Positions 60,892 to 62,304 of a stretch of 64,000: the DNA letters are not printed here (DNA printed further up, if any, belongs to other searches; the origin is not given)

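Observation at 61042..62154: Old Yellow Enzyme lacking both the catalytic Tyr and the Asn, co-regulated with a canonical paralog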

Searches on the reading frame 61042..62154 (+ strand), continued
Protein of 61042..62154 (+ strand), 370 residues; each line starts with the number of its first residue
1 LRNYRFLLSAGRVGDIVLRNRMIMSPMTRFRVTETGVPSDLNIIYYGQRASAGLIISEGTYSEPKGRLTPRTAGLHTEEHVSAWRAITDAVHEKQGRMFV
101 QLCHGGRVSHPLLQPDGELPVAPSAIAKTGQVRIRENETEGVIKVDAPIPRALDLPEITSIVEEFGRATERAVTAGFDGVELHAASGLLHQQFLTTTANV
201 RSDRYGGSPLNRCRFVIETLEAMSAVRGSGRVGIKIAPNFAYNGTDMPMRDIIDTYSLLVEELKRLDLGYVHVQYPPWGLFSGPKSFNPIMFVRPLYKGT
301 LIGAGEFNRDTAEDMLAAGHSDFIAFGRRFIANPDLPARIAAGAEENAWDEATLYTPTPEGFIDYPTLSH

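Call 13: find_encoding_contigs(protein=P0021, flank=10000, max_places=3)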
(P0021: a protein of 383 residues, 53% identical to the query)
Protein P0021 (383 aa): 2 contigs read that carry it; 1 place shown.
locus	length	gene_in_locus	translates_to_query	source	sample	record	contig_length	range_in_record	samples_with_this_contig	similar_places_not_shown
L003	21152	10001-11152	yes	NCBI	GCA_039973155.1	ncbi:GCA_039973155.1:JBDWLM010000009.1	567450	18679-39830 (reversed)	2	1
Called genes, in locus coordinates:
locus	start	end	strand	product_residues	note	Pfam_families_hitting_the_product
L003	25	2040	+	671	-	PF00535:Glycos_transf_2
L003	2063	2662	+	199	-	PF09837:DUF2064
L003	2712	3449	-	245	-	PF00106:adh_short, PF13561:adh_short_C2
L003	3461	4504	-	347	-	PF01636:APH, PF02958:EcKL (weak)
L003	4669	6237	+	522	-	PF01494:FAD_binding_3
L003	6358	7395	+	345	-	PF00106:adh_short (weak), PF01370:Epimerase, PF13460:NAD_binding_10 (weak), PF16363:GDP_Man_Dehyd (weak)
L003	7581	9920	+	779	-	PF07715:Plug, PF00593:TonB_dep_Rec_b-barrel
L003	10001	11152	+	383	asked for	PF00724:Oxidored_FMN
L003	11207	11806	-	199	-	PF00903:Glyoxalase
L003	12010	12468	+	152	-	PF03928:HbpS-like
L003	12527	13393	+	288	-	PF16113:ECH_2, PF00378:ECH_1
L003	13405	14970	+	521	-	PF00501:AMP-binding, PF13193:AMP-binding_C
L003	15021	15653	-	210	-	PF00440:TetR_N, PF17938:TetR_C_29 (weak)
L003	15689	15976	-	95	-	-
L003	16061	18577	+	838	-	PF07715:Plug, PF00593:TonB_dep_Rec_b-barrel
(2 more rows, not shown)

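Call 17: search_protein_representatives(protein=window:61042-62154:+)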
Query: 370 residues. Proteins with E-value up to 0.001 (for the whole library): 23753; up to 1e-10: 10446; up to 1e-30: 1102. The best 150 are listed.
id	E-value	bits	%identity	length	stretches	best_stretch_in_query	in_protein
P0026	3.3e-122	424.2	55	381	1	1-369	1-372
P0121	4.1e-106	371.2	34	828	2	4-367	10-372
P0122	3.9e-102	358.1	38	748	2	10-366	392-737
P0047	1.0e-96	340.3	50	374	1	13-368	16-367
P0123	5.9e-94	331.2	33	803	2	26-369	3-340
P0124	1.6e-90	319.9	46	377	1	11-368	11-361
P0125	7.2e-87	307.9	46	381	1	10-369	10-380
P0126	1.1e-86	307.3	38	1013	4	6-368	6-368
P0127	2.4e-84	299.6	47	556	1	24-368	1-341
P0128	1.5e-83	297.0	45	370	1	9-368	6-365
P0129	2.1e-83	296.5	46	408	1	7-369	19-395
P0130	1.2e-82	294.0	43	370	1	5-367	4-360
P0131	2.6e-82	292.9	35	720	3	35-367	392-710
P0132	4.5e-80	285.6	45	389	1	12-368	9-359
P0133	7.0e-80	284.9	43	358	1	12-369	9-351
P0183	2.0e-68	247.2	42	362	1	7-367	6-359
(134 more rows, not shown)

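Call 20: find_encoding_contigs(protein=P0009, flank=9000, max_places=2)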
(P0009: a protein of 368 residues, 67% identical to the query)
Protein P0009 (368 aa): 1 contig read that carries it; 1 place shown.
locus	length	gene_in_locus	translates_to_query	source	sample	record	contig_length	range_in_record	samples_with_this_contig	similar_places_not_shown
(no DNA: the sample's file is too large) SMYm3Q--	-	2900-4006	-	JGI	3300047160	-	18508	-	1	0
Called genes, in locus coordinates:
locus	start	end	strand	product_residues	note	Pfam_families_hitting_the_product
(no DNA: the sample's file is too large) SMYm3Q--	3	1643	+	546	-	?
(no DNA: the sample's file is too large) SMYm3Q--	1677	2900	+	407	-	PF00067:p450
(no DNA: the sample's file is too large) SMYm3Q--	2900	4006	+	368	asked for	PF00724:Oxidored_FMN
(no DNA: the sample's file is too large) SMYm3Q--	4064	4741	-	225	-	-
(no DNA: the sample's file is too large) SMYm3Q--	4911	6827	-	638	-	PF00535:Glycos_transf_2 (weak), PF13506:Glyco_transf_21, PF13632:Glyco_trans_2_3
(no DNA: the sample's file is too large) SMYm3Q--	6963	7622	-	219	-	PF06197:DUF998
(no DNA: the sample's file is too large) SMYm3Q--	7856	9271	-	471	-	PF20142:Scaffold, PF01471:PG_binding_1, PF03734:YkuD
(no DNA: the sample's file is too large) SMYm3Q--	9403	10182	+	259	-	PF23441:SDR (weak), PF00106:adh_short, PF01370:Epimerase (weak), PF08659:KR, PF13561:adh_short_C2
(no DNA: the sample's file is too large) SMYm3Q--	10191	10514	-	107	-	PF13442:Cytochrome_CBB3 (weak), PF00034:Cytochrom_C (weak)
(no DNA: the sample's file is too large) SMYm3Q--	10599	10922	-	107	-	PF00034:Cytochrom_C (weak), PF13442:Cytochrome_CBB3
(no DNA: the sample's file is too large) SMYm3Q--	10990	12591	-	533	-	PF00753:Lactamase_B, PF12706:Lactamase_B_2 (weak), PF10996:Beta-Casp, PF07521:RMMBL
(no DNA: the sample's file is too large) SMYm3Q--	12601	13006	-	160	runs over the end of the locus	PF01243:PNPOx_N, PF12900:Pyridox_ox_2 (weak)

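Call 21: find_encoding_contigs(protein=P0018, flank=9000, max_places=2)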
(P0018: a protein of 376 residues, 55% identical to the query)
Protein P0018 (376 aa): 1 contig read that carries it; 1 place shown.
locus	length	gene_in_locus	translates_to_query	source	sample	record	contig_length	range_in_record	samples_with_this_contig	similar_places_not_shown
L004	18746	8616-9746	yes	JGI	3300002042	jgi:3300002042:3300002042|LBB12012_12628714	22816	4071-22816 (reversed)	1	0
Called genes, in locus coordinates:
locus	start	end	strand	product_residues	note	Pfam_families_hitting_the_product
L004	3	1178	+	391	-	?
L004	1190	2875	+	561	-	PF02538:Hydantoinase_B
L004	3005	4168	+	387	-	PF02133:Transp_cyt_pur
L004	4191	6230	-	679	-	PF00512:HisKA, PF02518:HATPase_c, PF00072:Response_reg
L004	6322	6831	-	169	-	PF00903:Glyoxalase, PF13468:Glyoxalase_3 (weak), PF13669:Glyoxalase_4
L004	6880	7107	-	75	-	-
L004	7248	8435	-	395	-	-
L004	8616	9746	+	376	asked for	PF00724:Oxidored_FMN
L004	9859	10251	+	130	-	PF20409:SnoaL_5, PF12680:SnoaL_2 (weak)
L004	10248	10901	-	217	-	-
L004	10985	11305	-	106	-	PF22278:DUF6958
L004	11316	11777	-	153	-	PF00583:Acetyltransf_1, PF24553:Rv0428c_C (faint), PF13508:Acetyltransf_7 (weak)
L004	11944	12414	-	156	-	PF00583:Acetyltransf_1, PF13673:Acetyltransf_10 (weak), PF13508:Acetyltransf_7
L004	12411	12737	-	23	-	-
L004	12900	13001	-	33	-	-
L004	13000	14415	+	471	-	PF00557:Peptidase_M24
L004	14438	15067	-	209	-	-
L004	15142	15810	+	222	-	PF14234:DUF4336 (weak)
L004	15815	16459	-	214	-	-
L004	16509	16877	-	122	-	PF00903:Glyoxalase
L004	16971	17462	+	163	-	-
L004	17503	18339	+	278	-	PF05721:PhyH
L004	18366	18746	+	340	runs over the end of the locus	PF00296:Bac_luciferase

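Call 22: find_encoding_contigs(protein=P0026, flank=9000, max_places=2)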
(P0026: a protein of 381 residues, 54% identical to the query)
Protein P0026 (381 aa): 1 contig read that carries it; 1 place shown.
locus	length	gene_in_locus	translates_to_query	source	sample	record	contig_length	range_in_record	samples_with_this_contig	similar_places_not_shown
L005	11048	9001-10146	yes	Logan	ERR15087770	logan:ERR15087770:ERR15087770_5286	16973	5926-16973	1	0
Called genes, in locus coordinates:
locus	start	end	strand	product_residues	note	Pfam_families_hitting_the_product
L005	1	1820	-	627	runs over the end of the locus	PF03824:NicO, PF13386:DsbD_2 (weak)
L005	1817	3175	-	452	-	PF13174:TPR_6 (faint), PF13176:TPR_7 (faint), PF13424:TPR_12 (faint), PF13428:TPR_14 (faint), PF14559:TPR_19 (faint), PF13181:TPR_8 (faint), PF13432:TPR_16 (weak), PF07719:TPR_2 (weak), +8 more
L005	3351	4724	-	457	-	PF14224:DUF4331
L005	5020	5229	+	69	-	-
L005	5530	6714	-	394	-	PF04909:Amidohydro_2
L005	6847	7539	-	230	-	PF00881:Nitroreductase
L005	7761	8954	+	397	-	PF02771:Acyl-CoA_dh_N (faint), PF08028:Acyl-CoA_dh_2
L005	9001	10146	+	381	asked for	PF00724:Oxidored_FMN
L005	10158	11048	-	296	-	?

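Call 24: search_protein_families(library=ncbifam, proteins=[window:61042-62154:+], max_evalue=0.00001)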
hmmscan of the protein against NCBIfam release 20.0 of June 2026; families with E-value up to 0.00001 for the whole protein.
window:61042-62154:+ (370 aa): 8 families
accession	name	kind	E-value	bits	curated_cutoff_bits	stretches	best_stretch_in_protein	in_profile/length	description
NF007899.0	PRK10605.1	subfamily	6.8e-97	325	403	1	7-368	6-365/365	N-ethylmaleimide reductase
NF006101.0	PRK08255.1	equivalog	5.5e-44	150.4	1078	1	9-229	401-617/768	bifunctional salicylyl-CoA 5-hydroxylase/oxidoreductase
TIGR03997.1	mycofact_OYE_2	equivalog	2.7e-42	145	793.15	1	7-347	2-334/645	mycofactocin system FadH/OYE family oxidoreductase 2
NF010047.0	PRK13523.1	equivalog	1.2e-40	139.6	431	1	8-346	6-325/339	NADPH dehydrogenase NamA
NF041087.1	bile_acid_BaiCD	equivalog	3.2e-32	111.4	825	1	7-223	4-202/642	bile acid Fe-S flavoenzyme BaiCD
NF045592.1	bili_reduct_N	equivalog_domain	1.5e-22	80.3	425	1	10-224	5-201/363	bilirubin reductase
NF045599.1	bili_reduct_long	exception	7e-20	70.8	750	1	12-225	6-202/641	bilirubin reductase, long form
TIGR03996.1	mycofact_OYE_1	hypoth_equivalog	3.7e-15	55.5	627.9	1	20-229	15-203/633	mycofactocin system FadH/OYE family oxidoreductase 1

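Call 25: find_related_loci(query=window:61042-62154:+, collection=genome_contigs, flank=10000)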
Query window:61042-62154:+ (370 aa) in genome_contigs; peptide patterns used: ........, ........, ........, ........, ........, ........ (x = any residue, [..] = any of these).
67 stretches matched a pattern; 15 encode a relative of the query (tblastn E <= 1e-3); 15 distinct loci.
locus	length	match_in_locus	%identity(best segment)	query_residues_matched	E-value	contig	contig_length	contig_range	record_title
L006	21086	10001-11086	77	7-368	0e+0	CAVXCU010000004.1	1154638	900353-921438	MAG: uncultured Alphaproteobacteria bacterium isolate MFD03399.bin.2.70 genome assembly, contig: contig_32799, whole gen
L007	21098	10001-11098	64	3-368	2e-154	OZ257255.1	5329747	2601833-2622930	MAG: Rhodospirillaceae bacterium isolate 33f73c23-9319-4729-b8dc-0acde0dde0e5 genome assembly, chromosome: 1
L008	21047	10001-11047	48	7-369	3e-98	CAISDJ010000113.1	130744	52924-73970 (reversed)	MAG: uncultured proteobacterium isolate Loclat_bin-08192 genome assembly, contig: bin-08192:113/144, whole genome shotgu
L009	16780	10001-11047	48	7-369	2e-95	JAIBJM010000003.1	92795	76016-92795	MAG: Gammaproteobacteria bacterium isolate CR_Sed_300A_bin.96 scaffold_3, whole genome shotgun sequence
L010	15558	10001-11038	47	7-366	7e-92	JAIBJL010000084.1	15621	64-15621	MAG: Gammaproteobacteria bacterium isolate CR_Sed_300A_bin.95 scaffold_242, whole genome shotgun sequence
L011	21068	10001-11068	47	7-369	5e-90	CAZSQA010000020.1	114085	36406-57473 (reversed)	MAG TPA_asm: uncultured Isosphaeraceae bacterium isolate SRP296810_co1_352 genome assembly, contig: NODE_143_length_1140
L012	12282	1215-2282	47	7-369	3e-89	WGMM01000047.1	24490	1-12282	MAG: bacterium isolate RI_372 c_000000134762, whole genome shotgun sequence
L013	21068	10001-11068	43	6-369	3e-82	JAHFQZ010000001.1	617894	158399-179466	MAG: Nitrosomonadales bacterium isolate nzgw562 NODE_1_length_617895_cov_14.990862, whole genome shotgun sequence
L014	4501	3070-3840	46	7-273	1e-63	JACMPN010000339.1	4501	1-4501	MAG: Candidatus Sericytochromatia bacterium isolate LF-bin-346 FL-bin-346-contig-k141_1505292, whole genome shotgun sequ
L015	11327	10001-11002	29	1-343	4e-36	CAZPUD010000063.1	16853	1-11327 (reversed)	MAG TPA_asm: uncultured candidatus Brocadiaceae bacterium isolate SRP093185_co1_14 genome assembly, contig: NODE_2226_le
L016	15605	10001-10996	30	4-347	3e-35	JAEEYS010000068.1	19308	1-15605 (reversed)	MAG: Bacillota bacterium isolate Tb.RUG.66 k141_5105715_flag=1_multi=7.0000_len=19308, whole genome shotgun sequence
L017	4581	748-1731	30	16-345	1e-34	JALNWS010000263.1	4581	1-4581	MAG: Azoarcus sp. isolate SO_2016_LW2 bin 36 scaffold44939_LW138R_2016, whole genome shotgun sequence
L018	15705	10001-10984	32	4-343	2e-33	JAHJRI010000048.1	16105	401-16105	MAG: bacterium isolate OS_PC_MetaG.mb.142 OS_PC_MetaG.mb.142_k141_81829, whole genome shotgun sequence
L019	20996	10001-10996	27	2-343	2e-28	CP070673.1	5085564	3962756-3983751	MAG: Deltaproteobacteria bacterium isolate bin73 chromosome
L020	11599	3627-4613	27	2-340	7e-28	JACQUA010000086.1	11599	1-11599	MAG: Chloroflexi bacterium isolate NC_groundwater_1425_Ag_S-0.65um_59_63 S_p65_S5_coassembly_k141_1211328, whole genome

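Call 28: search_protein_families(library=pfam, proteins=[L007:8053-9213:+, L007:8952-9986:+, L007:11123-11644:+, L007:11364-12302:+, L007:12305-12853:-, L007:15291-16043:-, L007:16089-17330:-, L007:17379-18173:-, L007:18976-19977:-, L007:6244-7263:-], max_evalue=0.0001)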
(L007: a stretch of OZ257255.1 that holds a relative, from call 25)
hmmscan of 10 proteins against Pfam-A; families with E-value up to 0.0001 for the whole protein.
L007:8053-9213:+ (386 aa): 5 families
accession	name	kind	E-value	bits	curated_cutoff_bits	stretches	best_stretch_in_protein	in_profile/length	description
PF00441.29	Acyl-CoA_dh_1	-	3.6e-45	154.2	22.4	1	234-381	1-148/150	Acyl-CoA dehydrogenase, C-terminal domain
PF02771.21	Acyl-CoA_dh_N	-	1.2e-33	116.3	22.9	1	12-123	1-113/113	Acyl-CoA dehydrogenase, N-terminal domain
PF02770.24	Acyl-CoA_dh_M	-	7.3e-27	93.8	33.3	1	127-222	1-97/97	Acyl-CoA dehydrogenase, middle domain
PF08028.16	Acyl-CoA_dh_2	-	1.1e-14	55.3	22.7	1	250-371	2-133/134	Acyl-CoA dehydrogenase, C-terminal domain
PF22924.1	ACOX_C_alpha1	-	3.8e-07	30.5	27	1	321-380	107-166/169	Acyl-CoA oxidase, C-alpha1 domain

L007:8952-9986:+ (344 aa): 2 families
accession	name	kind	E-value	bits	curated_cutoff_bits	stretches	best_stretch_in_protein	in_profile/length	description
PF00378.25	ECH_1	-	7.2e-51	173.4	27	1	100-343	1-241/251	Enoyl-CoA hydratase/isomerase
PF16113.10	ECH_2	-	4.5e-31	109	27.2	1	105-337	1-233/335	Enoyl-CoA hydratase/isomerase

L007:11123-11644:+ (173 aa): 2 families
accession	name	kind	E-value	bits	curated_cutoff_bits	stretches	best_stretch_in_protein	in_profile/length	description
PF13577.12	SnoaL_4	-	4.5e-23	82.1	24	1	7-128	2-125/126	SnoaL-like domain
PF14534.12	DUF4440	-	2.6e-06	28.3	25.2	1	14-125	1-107/107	Domain of unknown function (DUF4440)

L007:11364-12302:+ (312 aa): 1 family
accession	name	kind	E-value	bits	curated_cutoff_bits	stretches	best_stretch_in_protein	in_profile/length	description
PF07110.17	EthD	-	4e-08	34.7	22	1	110-194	2-94/96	EthD domain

L007:12305-12853:- (182 aa): 1 family
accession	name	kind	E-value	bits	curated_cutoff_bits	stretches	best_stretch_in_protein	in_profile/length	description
PF13669.12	Glyoxalase_4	-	7.1e-09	36.4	27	1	16-119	3-94/109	Glyoxalase/Bleomycin resistance protein/Dioxygenase superfamily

L007:15291-16043:- (250 aa): 3 families
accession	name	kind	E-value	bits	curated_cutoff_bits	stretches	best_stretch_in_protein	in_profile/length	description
PF00106.31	adh_short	-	4e-23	82.4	26.6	1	3-187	2-181/195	short chain dehydrogenase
PF13561.12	adh_short_C2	-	4.6e-11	43.2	27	1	8-187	1-175/236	Enoyl-(Acyl carrier protein) reductase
PF08659.16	KR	-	1.7e-05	25.3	22.6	1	3-80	2-83/180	KR domain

L007:16089-17330:- (413 aa): 2 families
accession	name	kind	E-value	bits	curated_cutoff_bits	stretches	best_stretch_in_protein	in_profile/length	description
PF08028.16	Acyl-CoA_dh_2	-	4.1e-22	79.3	22.7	1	265-391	6-133/134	Acyl-CoA dehydrogenase, C-terminal domain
PF02771.21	Acyl-CoA_dh_N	-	4.6e-08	33.9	22.9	1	29-125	7-105/113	Acyl-CoA dehydrogenase, N-terminal domain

L007:17379-18173:- (264 aa): 4 families
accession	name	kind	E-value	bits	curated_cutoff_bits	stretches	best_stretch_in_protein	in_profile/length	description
PF13561.12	adh_short_C2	-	1.8e-58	198.3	27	1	21-246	6-234/236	Enoyl-(Acyl carrier protein) reductase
PF00106.31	adh_short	-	2.4e-44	151.6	26.6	1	12-197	1-189/195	short chain dehydrogenase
PF23441.1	SDR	-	1e-08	35.3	27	1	9-246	5-254/258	SDR-like rossmann domain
PF08659.16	KR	-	7e-07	29.8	22.6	1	15-164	4-155/180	KR domain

L007:18976-19977:- (333 aa): 1 family
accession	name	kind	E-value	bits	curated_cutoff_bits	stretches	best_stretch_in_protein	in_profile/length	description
PF01636.29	APH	-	6.1e-29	101.9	23.2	1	34-251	4-219/239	Phosphotransferase enzyme family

L007:6244-7263:- (339 aa): 3 families
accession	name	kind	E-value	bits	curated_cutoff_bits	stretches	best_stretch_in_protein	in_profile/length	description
PF00107.32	ADH_zinc_N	-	8.6e-27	94.1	31.8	1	166-286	3-122/129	Zinc-binding dehydrogenase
PF13602.12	ADH_zinc_N_2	-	4.3e-18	67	27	1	197-335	2-134/134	Zinc-binding dehydrogenase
PF08240.17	ADH_N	-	2.1e-16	60.5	23.5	1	40-122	2-103/104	Alcohol dehydrogenase GroES-like domain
